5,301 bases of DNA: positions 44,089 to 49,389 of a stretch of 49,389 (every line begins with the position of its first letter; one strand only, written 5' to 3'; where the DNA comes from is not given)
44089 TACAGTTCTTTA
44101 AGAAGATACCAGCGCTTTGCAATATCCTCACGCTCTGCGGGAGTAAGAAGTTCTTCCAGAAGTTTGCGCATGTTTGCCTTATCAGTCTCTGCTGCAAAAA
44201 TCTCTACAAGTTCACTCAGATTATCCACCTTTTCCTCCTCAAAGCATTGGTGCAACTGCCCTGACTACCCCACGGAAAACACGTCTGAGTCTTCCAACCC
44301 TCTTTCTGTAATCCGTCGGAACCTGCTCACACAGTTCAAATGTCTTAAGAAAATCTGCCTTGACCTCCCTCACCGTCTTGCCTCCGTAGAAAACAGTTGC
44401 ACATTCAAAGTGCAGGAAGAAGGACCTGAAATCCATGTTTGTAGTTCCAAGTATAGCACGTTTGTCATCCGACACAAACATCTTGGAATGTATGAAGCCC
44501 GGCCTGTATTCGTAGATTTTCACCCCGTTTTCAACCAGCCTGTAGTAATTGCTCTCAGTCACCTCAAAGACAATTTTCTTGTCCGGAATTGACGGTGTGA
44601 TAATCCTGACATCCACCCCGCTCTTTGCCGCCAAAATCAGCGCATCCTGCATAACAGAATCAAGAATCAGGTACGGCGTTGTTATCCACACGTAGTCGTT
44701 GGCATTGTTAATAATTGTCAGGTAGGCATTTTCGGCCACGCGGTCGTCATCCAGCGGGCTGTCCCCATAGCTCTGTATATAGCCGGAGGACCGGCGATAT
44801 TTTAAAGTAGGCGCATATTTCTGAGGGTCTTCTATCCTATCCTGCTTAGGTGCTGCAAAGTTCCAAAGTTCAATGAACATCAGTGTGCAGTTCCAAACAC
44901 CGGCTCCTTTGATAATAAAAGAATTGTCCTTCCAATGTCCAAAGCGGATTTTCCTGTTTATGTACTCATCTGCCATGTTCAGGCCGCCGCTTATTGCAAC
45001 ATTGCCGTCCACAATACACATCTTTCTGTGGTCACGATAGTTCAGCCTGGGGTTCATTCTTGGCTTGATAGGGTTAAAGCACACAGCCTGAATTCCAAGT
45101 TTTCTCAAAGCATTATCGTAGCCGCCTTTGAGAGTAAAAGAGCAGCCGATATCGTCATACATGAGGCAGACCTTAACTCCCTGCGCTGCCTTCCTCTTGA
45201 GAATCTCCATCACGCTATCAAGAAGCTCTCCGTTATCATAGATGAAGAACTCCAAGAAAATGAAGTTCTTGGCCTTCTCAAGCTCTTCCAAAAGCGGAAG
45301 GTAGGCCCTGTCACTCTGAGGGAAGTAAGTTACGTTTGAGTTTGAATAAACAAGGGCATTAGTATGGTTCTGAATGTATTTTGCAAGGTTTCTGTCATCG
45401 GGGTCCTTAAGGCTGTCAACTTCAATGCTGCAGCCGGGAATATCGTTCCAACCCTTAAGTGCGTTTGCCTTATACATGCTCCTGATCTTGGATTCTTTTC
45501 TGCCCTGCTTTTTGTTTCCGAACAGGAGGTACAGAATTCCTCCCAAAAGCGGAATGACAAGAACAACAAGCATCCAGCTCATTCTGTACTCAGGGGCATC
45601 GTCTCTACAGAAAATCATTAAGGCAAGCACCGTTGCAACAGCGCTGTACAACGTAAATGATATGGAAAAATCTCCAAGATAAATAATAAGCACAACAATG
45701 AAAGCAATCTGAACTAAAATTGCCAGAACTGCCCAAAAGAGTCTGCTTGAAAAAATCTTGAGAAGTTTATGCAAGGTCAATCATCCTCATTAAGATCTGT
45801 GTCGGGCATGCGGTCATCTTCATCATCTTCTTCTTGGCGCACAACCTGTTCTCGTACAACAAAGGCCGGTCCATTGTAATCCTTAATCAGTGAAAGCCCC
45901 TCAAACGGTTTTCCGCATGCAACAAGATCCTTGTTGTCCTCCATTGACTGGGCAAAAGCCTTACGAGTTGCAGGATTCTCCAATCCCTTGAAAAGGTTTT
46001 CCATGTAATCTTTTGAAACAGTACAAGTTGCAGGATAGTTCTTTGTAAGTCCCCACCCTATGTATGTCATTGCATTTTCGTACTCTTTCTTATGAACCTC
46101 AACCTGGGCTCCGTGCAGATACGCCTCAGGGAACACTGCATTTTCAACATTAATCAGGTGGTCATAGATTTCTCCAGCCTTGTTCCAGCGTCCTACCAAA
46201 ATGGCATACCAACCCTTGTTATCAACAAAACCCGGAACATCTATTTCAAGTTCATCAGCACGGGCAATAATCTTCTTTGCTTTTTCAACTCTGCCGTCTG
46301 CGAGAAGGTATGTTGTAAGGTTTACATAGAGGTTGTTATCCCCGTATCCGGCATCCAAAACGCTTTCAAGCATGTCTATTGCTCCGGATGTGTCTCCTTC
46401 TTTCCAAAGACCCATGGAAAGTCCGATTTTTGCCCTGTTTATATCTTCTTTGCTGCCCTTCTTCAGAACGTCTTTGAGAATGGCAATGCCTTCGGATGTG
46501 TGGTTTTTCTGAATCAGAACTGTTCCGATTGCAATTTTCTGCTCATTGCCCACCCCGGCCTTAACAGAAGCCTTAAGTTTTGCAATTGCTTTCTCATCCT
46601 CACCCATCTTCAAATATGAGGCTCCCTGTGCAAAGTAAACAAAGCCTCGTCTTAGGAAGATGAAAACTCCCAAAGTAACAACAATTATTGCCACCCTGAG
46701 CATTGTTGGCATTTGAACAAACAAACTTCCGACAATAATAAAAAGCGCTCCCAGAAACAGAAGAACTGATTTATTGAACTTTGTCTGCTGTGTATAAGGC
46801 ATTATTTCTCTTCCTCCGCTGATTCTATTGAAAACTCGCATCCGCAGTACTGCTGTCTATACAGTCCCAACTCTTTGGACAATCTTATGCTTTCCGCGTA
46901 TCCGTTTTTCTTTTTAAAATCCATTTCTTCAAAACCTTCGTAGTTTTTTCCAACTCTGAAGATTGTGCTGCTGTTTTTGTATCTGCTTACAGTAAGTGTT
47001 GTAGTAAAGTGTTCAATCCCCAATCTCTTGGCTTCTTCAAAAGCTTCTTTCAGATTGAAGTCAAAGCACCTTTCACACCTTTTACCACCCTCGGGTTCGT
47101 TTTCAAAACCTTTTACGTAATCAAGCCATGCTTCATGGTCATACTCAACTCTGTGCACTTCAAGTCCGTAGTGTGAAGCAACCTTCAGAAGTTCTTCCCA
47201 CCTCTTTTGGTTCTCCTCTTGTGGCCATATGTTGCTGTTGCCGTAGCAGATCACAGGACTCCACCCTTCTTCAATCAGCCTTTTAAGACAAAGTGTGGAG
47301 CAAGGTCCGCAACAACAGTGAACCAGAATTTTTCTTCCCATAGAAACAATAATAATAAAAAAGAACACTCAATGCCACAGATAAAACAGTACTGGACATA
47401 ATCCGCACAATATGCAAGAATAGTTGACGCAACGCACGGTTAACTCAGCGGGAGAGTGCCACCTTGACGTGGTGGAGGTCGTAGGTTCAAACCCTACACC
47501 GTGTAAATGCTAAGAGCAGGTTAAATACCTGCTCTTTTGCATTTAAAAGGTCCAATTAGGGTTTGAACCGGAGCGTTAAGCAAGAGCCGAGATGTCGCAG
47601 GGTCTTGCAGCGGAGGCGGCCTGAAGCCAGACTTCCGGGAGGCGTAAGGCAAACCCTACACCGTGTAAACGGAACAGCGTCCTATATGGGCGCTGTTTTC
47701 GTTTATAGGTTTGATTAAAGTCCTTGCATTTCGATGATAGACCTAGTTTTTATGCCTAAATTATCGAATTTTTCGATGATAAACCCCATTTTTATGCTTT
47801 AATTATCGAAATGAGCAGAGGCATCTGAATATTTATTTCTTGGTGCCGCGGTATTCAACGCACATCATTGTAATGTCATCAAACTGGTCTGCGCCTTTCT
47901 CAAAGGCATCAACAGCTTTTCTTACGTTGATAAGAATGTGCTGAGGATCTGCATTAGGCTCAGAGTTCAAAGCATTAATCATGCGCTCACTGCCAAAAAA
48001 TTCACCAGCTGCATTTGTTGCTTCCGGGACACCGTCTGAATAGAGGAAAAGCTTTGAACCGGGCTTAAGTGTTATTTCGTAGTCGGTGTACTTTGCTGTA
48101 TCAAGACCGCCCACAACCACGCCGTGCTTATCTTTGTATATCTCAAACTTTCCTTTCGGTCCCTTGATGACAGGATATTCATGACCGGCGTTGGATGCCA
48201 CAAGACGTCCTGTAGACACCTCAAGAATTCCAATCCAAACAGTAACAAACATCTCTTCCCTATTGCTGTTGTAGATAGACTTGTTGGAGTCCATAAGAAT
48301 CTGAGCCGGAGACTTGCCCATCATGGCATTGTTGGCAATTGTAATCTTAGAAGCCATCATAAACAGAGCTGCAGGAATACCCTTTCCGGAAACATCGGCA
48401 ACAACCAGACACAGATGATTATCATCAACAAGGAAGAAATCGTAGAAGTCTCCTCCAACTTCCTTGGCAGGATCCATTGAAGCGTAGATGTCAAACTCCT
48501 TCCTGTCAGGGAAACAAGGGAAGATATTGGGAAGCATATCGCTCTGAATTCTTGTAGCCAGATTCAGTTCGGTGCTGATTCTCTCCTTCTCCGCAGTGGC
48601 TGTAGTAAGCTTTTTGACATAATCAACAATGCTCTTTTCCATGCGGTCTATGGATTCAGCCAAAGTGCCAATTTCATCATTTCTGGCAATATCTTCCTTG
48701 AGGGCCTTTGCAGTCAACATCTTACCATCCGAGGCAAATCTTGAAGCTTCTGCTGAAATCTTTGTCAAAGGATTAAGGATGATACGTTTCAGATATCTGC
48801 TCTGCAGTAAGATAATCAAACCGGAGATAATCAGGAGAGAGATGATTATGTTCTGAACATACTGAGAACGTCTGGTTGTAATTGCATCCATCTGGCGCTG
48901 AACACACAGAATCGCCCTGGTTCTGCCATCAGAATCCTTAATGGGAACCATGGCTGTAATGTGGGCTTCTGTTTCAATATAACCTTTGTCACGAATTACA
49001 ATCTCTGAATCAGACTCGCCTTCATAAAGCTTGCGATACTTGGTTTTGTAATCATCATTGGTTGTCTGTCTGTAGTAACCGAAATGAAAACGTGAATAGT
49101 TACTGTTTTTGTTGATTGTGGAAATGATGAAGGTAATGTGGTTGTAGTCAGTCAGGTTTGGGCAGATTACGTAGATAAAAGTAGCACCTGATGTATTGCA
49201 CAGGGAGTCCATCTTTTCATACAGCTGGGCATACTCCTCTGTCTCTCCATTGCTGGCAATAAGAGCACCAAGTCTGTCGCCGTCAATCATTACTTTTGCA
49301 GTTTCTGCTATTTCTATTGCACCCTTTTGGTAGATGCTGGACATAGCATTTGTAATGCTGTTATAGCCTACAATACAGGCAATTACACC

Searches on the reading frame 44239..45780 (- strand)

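Call 26: search_protein_families(library=pfam, proteins=[window:44239-45780:-], max_evalue=0.001)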
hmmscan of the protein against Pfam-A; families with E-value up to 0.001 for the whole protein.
window:44239-45780:- (513 aa): 3 families
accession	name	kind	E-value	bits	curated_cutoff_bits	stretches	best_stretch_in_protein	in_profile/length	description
PF13091.12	PLDc_2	-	8.1e-36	123.2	27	2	354-478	2-129/132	PLD-like domain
PF00614.28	PLDc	-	2.7e-13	49.7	21.9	2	428-453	3-28/28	Phospholipase D Active site motif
PF13396.11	PLDc_N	-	7.7e-10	39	23.3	1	49-88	2-41/42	Phospholipase_D-nuclease N-terminal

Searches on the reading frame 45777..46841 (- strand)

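Call 26: search_protein_families(library=pfam, proteins=[window:45777-46841:-], max_evalue=0.001)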
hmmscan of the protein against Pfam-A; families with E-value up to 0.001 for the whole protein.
window:45777-46841:- (354 aa): 5 families
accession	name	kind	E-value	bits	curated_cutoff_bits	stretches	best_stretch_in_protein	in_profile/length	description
PF14559.12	TPR_19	-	2.4e-06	28.2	25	1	145-196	1-52/68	Tetratricopeptide repeat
PF13428.12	TPR_14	-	1.4e-05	25.7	23.5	0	139-172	5-38/44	Tetratricopeptide repeat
PF25062.1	ARM_TT21_N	-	8.8e-05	22.8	40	1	167-261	98-191/222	Tetratricopeptide repeat protein 21 N-terminal ARM repeat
PF13174.12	TPR_6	-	0.00022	22.1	26.3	0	68-91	2-25/33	Tetratricopeptide repeat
PF07719.23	TPR_2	-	0.00053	20.4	27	0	68-94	3-29/34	Tetratricopeptide repeat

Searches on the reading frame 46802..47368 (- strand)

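Call 26: search_protein_families(library=pfam, proteins=[window:46802-47368:-], max_evalue=0.001)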
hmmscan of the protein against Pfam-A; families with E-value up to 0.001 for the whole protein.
window:46802-47368:- (188 aa): 1 family
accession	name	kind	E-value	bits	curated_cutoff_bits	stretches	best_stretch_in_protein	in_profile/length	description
PF02677.20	QueH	-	8.8e-57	192.5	23.5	1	14-181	1-173/175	Epoxyqueuosine reductase QueH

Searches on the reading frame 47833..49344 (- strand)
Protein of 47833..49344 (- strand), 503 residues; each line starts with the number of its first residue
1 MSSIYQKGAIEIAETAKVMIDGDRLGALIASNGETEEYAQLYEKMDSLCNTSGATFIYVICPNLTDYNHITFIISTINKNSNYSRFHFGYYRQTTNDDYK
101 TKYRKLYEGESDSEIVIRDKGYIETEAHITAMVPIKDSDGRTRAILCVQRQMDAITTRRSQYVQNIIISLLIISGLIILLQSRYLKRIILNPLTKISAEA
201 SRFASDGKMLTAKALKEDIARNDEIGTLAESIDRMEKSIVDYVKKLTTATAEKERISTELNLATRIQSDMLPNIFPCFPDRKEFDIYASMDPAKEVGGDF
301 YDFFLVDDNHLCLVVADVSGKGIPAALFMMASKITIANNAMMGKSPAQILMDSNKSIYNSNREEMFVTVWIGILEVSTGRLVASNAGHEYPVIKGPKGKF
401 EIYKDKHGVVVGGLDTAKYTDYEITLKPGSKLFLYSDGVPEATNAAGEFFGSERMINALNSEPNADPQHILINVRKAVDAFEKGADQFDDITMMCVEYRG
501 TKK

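Call 26: search_protein_families(library=pfam, proteins=[window:47833-49344:-], max_evalue=0.001)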
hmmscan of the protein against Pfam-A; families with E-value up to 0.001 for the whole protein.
window:47833-49344:- (503 aa): 2 families
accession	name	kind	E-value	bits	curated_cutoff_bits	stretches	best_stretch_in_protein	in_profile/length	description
PF07228.17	SpoIIE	-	1e-46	159.7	25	1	307-498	1-191/192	Stage II sporulation protein E (SpoIIE)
PF00672.30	HAMP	-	4.6e-05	24.1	25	1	185-235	2-47/53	HAMP domain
